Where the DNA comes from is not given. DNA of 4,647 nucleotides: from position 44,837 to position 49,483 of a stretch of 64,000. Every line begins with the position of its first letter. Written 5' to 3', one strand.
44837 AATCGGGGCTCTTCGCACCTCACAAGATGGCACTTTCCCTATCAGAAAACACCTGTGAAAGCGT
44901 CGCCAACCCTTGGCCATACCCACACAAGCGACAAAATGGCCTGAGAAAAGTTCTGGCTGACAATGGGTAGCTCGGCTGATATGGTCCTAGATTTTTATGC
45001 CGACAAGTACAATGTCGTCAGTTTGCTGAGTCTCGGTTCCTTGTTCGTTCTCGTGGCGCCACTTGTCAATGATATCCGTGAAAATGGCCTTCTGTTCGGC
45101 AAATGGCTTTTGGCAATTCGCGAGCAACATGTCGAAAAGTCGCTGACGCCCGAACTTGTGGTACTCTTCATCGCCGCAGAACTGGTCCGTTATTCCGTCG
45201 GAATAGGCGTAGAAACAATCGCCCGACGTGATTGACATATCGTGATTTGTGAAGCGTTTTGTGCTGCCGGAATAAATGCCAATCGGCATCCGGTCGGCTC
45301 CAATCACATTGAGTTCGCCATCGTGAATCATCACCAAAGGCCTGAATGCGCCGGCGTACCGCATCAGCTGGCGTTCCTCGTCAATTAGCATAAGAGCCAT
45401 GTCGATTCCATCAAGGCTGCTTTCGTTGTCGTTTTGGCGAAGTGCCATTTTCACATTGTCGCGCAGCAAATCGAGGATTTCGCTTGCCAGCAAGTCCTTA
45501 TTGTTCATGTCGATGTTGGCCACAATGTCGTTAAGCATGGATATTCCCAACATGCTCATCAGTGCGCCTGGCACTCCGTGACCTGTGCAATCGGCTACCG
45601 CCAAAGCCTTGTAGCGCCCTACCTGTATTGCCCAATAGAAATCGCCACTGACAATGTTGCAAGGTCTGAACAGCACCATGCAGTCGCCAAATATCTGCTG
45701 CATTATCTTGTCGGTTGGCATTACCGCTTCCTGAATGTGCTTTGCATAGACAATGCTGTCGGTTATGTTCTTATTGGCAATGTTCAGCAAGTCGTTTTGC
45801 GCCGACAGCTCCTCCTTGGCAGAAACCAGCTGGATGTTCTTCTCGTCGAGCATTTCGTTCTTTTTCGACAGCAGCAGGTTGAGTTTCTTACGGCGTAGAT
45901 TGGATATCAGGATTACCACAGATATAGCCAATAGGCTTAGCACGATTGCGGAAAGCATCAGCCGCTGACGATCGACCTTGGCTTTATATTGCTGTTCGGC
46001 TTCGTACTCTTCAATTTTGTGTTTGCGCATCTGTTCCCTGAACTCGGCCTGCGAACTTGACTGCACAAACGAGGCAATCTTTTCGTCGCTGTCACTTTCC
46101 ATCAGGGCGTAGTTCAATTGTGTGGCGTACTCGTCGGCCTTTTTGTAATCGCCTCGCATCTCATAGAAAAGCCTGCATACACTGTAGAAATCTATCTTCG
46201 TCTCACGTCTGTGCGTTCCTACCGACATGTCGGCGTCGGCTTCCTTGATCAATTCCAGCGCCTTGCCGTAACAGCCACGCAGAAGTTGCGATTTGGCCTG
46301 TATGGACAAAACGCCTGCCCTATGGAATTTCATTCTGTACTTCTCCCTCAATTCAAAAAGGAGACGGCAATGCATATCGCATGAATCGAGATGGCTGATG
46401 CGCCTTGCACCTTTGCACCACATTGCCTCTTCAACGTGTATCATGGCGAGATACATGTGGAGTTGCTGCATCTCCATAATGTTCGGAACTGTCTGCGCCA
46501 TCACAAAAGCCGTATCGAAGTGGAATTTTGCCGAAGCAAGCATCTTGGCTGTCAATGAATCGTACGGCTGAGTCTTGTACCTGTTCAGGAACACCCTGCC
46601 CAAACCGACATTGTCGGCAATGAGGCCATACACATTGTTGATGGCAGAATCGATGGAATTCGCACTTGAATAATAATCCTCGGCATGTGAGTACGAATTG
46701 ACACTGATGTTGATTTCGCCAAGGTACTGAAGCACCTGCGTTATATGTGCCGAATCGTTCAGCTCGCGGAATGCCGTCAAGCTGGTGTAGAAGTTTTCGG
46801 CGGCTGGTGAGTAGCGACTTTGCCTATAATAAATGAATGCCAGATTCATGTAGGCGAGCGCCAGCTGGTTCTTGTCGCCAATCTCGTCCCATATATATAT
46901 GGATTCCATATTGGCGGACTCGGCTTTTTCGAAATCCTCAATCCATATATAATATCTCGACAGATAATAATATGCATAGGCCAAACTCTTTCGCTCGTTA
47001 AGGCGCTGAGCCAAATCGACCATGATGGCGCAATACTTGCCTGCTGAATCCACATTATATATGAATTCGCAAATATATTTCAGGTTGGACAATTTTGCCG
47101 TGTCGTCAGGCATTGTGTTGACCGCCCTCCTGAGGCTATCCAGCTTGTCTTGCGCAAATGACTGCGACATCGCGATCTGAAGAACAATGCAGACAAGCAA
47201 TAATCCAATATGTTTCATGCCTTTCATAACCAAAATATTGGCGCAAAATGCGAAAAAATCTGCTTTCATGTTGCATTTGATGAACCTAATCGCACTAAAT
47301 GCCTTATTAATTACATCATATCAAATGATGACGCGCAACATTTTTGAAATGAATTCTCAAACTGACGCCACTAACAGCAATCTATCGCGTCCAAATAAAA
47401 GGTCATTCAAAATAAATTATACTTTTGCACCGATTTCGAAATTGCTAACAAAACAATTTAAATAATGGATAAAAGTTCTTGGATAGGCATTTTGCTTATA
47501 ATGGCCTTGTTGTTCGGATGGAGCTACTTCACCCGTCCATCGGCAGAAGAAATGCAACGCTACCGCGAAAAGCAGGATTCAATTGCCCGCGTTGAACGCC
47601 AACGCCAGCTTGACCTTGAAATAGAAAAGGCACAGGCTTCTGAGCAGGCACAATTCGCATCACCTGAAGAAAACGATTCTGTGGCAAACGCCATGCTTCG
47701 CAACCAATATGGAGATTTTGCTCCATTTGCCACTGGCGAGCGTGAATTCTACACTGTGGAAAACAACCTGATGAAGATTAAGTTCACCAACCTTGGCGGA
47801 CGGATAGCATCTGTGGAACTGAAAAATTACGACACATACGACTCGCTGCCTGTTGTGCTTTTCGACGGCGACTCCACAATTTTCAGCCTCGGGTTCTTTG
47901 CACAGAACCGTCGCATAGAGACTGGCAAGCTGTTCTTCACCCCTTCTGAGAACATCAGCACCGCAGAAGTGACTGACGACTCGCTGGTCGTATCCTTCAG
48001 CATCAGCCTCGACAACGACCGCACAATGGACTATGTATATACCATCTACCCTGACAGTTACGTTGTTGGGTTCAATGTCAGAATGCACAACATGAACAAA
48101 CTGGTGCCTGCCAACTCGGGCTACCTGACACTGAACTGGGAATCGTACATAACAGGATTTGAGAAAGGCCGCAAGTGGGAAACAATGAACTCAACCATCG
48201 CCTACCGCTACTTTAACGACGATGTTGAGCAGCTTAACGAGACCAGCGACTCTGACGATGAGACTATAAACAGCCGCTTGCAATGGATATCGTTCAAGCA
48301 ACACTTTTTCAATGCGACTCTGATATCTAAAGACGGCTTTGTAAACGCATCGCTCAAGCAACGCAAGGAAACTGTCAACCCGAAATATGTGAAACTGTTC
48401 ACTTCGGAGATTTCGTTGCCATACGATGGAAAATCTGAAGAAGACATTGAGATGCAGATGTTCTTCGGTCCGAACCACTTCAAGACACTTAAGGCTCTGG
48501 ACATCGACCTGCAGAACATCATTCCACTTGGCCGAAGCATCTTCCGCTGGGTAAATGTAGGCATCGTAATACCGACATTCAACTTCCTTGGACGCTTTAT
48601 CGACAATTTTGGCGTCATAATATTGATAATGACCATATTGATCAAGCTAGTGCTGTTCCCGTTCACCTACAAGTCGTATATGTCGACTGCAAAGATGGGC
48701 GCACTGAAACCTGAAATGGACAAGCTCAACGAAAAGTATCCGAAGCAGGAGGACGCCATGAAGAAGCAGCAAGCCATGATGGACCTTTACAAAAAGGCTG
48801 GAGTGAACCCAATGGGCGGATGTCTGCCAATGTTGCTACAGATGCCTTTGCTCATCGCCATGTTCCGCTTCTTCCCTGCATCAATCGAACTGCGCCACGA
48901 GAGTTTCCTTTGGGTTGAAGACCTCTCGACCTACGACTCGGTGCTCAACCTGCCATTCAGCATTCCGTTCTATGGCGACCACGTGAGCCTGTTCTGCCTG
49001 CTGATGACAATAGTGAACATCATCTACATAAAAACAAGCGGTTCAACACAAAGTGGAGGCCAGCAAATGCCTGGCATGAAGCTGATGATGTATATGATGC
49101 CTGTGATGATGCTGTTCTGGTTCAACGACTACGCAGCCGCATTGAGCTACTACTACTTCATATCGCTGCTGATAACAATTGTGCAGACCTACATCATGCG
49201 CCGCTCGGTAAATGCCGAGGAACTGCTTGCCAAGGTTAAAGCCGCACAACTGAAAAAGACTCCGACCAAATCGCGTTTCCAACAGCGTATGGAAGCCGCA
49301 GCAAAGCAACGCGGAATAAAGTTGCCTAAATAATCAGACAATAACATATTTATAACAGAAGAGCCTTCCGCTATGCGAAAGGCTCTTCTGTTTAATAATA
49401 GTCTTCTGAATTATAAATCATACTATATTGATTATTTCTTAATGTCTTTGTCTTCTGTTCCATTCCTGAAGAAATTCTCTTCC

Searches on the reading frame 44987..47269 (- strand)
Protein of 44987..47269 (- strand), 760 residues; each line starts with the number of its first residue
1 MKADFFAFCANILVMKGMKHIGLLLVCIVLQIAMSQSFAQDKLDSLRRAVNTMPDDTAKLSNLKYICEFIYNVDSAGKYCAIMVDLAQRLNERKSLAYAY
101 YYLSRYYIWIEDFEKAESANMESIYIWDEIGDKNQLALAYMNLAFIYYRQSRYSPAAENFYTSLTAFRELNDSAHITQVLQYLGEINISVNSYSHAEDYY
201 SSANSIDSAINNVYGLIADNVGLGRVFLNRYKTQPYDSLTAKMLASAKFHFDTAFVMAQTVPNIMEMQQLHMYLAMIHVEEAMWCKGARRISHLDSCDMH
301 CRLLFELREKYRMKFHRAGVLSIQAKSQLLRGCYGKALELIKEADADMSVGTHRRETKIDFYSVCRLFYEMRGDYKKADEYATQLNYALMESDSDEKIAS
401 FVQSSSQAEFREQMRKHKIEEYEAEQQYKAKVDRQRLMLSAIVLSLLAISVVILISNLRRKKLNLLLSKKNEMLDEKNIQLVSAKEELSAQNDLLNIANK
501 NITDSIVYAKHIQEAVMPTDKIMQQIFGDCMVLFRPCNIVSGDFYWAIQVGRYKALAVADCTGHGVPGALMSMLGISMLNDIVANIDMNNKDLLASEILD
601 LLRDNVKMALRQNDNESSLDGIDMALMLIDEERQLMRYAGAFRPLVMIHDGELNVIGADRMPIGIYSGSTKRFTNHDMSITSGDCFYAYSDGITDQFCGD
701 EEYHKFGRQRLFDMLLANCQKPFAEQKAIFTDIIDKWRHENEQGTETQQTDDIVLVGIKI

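Call 9: search_protein_families(library=pfam, proteins=[window:44987-47269:-], max_evalue=0.001)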
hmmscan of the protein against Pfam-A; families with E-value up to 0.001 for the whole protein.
window:44987-47269:- (760 aa): 2 families
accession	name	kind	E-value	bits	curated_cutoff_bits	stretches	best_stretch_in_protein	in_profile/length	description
PF07228.17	SpoIIE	-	4.8e-19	69.5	25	1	555-759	6-190/192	Stage II sporulation protein E (SpoIIE)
PF13424.12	TPR_12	-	4.6e-10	40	30.1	2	97-169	3-77/77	Tetratricopeptide repeat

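Call 63: find_encoding_contigs(protein=window:44987-47269:-, flank=10000, max_places=6)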
Protein window:44987-47269:- (760 aa): no gene with exactly this product is on record in the collection.

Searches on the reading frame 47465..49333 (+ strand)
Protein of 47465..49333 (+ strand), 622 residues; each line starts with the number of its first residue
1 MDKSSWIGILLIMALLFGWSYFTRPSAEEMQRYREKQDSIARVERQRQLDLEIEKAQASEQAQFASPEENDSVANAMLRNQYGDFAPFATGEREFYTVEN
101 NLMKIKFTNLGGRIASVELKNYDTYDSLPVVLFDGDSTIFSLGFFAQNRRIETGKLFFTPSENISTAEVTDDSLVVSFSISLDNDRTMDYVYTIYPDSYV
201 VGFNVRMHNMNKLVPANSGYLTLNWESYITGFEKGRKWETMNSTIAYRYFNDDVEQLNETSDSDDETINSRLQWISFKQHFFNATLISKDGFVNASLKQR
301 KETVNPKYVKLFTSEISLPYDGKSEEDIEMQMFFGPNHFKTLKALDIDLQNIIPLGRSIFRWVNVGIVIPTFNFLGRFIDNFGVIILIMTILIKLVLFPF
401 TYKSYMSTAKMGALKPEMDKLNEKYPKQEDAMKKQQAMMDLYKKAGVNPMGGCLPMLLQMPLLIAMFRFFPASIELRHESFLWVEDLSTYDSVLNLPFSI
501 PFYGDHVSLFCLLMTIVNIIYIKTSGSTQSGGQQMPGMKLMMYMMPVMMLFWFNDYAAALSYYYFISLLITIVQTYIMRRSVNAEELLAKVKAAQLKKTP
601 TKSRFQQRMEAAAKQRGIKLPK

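Call 9: search_protein_families(library=pfam, proteins=[window:47465-49333:+], max_evalue=0.001)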
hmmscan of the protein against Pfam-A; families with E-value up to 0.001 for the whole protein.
window:47465-49333:+ (622 aa): 2 families
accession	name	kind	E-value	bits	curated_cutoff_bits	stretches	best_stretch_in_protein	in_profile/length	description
PF02096.25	60KD_IMP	-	4.1e-53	180.1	35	1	382-580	1-163/163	60Kd inner membrane protein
PF14849.12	YidC_periplas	-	2.5e-30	106.8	24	1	97-364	3-277/283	YidC periplasmic domain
